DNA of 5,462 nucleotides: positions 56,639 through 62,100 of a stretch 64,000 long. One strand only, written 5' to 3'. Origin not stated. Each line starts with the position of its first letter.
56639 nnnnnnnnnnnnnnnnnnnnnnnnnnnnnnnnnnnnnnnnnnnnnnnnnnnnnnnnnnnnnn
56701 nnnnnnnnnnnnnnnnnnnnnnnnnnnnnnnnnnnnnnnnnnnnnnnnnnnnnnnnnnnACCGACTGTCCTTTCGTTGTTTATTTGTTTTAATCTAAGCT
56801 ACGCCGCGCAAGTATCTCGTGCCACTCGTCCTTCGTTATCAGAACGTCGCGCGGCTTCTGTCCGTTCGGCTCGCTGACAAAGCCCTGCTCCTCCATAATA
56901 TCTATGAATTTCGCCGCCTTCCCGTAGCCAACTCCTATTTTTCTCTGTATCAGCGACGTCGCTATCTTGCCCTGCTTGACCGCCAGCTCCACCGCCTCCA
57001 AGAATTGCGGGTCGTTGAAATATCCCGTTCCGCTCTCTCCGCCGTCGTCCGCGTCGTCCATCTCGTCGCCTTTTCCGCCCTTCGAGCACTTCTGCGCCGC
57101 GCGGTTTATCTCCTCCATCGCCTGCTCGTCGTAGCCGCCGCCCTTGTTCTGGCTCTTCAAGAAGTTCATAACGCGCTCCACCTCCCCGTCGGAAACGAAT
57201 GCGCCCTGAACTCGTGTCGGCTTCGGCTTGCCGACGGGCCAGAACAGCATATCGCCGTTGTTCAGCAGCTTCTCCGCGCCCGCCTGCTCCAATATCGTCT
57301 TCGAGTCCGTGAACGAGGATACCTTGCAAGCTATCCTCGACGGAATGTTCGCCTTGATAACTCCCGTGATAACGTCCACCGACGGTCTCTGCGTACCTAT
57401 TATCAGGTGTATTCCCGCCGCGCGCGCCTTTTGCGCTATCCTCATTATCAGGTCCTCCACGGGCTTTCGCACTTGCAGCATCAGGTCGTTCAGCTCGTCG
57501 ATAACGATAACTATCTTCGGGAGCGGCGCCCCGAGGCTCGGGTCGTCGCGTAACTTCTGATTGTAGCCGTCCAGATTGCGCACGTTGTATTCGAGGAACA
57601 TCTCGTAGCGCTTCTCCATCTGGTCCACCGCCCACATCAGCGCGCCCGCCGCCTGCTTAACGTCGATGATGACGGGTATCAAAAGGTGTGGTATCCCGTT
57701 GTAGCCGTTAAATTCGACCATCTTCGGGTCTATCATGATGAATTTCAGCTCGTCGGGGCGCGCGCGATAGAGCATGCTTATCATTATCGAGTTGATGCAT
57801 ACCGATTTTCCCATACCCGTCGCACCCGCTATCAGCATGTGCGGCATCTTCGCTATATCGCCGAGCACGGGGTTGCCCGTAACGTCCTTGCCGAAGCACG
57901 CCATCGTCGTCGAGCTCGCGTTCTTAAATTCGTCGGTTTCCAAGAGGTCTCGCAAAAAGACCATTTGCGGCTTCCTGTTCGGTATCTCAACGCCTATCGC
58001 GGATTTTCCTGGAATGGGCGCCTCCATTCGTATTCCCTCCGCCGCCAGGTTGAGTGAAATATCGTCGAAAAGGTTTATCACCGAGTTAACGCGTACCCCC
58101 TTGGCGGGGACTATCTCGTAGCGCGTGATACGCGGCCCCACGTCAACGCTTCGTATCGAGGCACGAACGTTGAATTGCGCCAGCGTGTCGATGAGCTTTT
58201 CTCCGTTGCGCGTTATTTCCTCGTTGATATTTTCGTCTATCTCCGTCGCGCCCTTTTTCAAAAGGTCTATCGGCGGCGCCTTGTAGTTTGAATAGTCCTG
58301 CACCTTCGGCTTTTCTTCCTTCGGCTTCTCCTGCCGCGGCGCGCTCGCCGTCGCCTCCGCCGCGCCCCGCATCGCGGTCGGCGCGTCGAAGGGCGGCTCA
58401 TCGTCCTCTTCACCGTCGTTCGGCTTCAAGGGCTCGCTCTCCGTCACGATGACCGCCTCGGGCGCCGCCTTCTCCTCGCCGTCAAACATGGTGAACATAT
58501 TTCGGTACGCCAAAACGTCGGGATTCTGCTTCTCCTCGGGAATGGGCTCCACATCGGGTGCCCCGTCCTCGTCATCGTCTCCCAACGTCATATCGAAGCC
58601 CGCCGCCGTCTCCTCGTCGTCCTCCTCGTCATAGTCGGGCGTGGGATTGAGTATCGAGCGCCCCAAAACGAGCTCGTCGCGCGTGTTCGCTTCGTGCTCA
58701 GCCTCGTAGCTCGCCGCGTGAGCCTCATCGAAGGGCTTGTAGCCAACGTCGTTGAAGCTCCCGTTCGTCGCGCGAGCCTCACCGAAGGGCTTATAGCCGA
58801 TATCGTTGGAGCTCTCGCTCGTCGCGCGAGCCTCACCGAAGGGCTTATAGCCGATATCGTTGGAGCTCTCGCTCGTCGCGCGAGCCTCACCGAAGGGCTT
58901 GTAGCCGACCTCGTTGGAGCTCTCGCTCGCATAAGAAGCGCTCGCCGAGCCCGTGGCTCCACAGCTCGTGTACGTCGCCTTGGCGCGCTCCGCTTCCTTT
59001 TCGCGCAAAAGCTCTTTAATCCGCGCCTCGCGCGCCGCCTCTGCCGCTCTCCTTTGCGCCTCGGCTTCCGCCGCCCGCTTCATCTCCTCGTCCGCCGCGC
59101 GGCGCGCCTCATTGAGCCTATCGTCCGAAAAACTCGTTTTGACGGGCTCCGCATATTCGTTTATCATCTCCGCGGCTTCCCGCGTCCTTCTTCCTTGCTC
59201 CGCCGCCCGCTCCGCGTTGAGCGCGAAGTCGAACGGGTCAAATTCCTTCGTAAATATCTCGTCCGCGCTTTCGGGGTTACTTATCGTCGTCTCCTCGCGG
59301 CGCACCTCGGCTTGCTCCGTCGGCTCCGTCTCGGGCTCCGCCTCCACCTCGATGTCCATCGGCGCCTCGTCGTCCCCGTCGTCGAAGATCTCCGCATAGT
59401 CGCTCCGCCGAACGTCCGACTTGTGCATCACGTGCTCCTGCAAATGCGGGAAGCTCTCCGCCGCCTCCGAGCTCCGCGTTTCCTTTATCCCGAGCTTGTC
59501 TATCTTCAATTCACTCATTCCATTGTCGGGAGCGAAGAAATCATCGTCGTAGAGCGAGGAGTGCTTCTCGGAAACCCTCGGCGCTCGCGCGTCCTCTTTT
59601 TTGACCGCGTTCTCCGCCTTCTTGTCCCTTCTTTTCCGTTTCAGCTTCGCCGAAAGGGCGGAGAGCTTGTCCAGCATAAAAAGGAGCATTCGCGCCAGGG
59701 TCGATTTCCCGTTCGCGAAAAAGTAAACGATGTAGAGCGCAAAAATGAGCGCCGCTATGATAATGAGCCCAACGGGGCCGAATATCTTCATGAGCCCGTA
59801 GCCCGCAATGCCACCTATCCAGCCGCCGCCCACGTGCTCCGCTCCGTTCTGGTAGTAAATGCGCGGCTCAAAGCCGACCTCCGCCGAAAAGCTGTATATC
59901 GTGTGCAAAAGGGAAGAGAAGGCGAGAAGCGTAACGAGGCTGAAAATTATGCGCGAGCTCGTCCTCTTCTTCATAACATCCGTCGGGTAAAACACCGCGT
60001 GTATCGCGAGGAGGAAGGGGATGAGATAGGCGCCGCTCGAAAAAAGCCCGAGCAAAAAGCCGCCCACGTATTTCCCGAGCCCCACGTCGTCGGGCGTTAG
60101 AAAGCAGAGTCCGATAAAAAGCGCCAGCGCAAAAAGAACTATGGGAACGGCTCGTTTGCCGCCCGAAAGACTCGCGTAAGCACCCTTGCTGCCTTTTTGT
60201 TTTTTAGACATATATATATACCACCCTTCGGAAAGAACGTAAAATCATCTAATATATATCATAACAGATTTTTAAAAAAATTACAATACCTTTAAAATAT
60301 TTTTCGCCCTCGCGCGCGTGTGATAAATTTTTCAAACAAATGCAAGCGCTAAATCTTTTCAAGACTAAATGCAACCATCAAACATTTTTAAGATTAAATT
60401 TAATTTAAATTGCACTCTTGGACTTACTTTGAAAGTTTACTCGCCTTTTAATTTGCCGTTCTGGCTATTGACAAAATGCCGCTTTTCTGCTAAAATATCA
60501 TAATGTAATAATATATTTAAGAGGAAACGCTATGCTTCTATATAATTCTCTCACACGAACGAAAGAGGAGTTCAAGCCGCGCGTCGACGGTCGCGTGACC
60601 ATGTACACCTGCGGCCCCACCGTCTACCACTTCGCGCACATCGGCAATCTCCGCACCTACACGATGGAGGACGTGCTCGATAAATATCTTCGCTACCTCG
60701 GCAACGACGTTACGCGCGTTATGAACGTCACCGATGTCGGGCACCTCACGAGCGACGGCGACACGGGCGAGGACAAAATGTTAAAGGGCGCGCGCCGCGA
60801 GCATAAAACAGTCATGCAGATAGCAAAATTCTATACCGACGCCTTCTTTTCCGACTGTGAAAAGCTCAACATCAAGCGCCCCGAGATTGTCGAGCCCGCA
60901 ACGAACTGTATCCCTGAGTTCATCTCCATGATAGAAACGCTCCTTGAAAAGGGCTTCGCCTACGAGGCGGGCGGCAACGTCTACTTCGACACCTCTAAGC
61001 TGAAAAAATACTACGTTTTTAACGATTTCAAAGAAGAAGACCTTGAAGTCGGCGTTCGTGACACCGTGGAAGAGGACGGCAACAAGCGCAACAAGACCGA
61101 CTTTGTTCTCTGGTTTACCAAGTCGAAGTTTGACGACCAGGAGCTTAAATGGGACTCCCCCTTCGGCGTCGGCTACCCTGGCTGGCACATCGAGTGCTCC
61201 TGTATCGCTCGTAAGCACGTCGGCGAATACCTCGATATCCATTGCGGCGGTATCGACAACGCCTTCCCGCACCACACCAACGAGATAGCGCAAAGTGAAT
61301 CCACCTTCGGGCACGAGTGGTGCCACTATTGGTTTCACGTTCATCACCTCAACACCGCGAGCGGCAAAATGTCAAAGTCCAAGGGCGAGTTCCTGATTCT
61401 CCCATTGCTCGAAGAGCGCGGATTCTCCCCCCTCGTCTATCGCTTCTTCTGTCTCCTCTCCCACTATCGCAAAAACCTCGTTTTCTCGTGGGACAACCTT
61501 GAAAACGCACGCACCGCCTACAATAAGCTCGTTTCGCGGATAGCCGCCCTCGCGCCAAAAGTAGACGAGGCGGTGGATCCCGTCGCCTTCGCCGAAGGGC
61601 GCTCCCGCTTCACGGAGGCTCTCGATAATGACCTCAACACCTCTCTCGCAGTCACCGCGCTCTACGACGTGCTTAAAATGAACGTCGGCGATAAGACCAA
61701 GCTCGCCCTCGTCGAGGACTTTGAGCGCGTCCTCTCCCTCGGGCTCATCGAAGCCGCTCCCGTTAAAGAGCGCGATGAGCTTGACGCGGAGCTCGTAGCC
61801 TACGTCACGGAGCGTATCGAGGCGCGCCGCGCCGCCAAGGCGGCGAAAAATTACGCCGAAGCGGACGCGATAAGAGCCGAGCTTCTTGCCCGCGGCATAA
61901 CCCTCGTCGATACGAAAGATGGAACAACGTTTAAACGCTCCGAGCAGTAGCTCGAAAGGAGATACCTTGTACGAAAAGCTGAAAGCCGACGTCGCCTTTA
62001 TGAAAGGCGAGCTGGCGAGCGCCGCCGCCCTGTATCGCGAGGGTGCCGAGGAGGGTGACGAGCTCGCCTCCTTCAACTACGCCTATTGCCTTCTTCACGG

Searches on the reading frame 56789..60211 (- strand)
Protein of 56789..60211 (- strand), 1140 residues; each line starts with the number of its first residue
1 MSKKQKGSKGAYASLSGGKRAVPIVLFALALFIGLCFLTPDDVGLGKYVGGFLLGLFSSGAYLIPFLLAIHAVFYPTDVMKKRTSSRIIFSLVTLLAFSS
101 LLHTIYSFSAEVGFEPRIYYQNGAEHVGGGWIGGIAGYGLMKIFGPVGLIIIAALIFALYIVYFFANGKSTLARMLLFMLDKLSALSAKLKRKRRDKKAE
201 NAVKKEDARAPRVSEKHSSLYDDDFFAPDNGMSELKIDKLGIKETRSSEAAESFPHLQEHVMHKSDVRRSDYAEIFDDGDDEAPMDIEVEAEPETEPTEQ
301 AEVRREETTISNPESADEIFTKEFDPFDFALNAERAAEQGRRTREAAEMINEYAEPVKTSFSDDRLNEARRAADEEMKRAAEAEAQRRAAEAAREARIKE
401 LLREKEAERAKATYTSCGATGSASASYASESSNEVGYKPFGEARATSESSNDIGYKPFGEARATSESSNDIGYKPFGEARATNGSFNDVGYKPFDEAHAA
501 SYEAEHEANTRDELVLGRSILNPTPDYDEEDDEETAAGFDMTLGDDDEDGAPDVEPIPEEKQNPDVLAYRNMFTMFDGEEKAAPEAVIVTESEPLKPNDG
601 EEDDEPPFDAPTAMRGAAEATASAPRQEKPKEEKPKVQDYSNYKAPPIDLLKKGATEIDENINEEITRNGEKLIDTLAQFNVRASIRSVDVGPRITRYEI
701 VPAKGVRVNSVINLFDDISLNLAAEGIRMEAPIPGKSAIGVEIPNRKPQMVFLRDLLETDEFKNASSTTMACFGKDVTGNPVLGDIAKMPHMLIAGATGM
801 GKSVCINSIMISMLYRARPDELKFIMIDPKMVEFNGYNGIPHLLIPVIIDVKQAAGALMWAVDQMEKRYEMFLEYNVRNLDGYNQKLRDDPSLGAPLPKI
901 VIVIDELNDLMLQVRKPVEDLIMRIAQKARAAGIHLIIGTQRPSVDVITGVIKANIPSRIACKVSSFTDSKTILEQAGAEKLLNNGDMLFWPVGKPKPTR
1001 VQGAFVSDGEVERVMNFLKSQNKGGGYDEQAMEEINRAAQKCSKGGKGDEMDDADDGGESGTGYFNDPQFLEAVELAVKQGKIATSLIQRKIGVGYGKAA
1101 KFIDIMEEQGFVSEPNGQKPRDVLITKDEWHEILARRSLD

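Call 3: search_protein_families(library=pfam, proteins=[window:56789-60211:-], max_evalue=0.01)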
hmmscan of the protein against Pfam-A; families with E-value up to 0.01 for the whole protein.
window:56789-60211:- (1140 aa): 5 families
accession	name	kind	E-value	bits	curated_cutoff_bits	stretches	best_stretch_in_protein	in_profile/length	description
PF01580.24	FtsK_SpoIIIE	-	4.9e-59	199.9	24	1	753-945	2-221/221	FtsK/SpoIIIE family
PF17854.6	FtsK_alpha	-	2.9e-29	101.7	22.9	1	646-745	2-101/101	FtsK alpha domain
PF09397.16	FtsK_gamma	-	3.5e-20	71.9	30.6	1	1066-1126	3-63/63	Ftsk gamma domain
PF13491.11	FtsK_4TM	-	8e-06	26.1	23.1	1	45-166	50-160/171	4TM region of DNA translocase FtsK/SpoIIIE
PF12846.13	AAA_10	-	0.0027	17.2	27.5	1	782-831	14-59/362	AAA-like domain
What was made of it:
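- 56789..60211 (-): ftsK (1140 aa): 4TM, long linker, alpha, motor, and gamma at 56804-57016. Pfam PF13491, PF17854, PF01580 and PF09397 (call 3).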

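Call 4: search_protein_families(library=ncbifam, proteins=[window:56789-60211:-], max_evalue=0.01)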
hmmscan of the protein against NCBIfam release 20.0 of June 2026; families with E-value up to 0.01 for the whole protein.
window:56789-60211:- (1140 aa): 6 families
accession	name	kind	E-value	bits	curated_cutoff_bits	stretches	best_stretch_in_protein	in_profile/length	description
NF007615.0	PRK10263.1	equivalog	5.8e-126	421.9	1566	1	646-1124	867-1349/1355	DNA translocase FtsK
TIGR03928.1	T7_EssCb_Firm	equivalog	3.3e-30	104.5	778.4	1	790-986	470-665/1296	type VII secretion protein EssC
TIGR03924.1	T7SS_EccC_a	equivalog_domain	2.6e-28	99.2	509.15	1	790-1008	451-671/673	type VII secretion protein EccCa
TIGR03925.1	T7SS_EccC_b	equivalog_domain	4.7e-19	68.1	346.55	2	791-971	78-256/564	type VII secretion protein EccCb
NF041214.1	plasmid_TraB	equivalog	1.1e-10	40.7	800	1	791-975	250-420/639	plasmid transfer protein TraB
TIGR03743.1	SXT_TraD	subfamily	0.0001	20.9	366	0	782-830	167-212/636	conjugative transfer system coupling protein TraD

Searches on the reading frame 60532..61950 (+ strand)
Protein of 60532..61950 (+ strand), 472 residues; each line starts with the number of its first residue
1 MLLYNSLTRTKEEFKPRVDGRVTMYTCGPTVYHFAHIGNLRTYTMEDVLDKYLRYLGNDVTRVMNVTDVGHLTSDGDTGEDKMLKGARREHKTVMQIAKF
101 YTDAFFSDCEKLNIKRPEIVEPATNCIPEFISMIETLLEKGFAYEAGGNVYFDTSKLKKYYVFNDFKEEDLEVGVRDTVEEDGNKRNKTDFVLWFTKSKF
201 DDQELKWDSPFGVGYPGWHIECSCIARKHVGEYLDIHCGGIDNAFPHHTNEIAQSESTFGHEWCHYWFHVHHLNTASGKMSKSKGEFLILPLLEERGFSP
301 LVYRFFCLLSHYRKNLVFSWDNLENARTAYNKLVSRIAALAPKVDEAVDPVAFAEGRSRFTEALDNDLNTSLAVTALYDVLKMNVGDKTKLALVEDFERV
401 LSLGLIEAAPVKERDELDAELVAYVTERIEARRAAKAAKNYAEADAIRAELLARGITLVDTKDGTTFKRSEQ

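Call 71: search_protein_families(library=pfam, proteins=[window:60532-61950:+], max_evalue=0.00001)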
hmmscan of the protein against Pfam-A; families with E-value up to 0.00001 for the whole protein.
window:60532-61950:+ (472 aa): 2 families
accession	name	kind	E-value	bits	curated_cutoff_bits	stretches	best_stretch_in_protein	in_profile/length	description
PF01406.26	tRNA-synt_1e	-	2.7e-89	299.9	27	1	14-327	2-300/301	tRNA synthetases class I (C) catalytic domain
PF09334.17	tRNA-synt_1g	-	4.1e-07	29.6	20.1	0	34-156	13-126/391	tRNA synthetases class I (M)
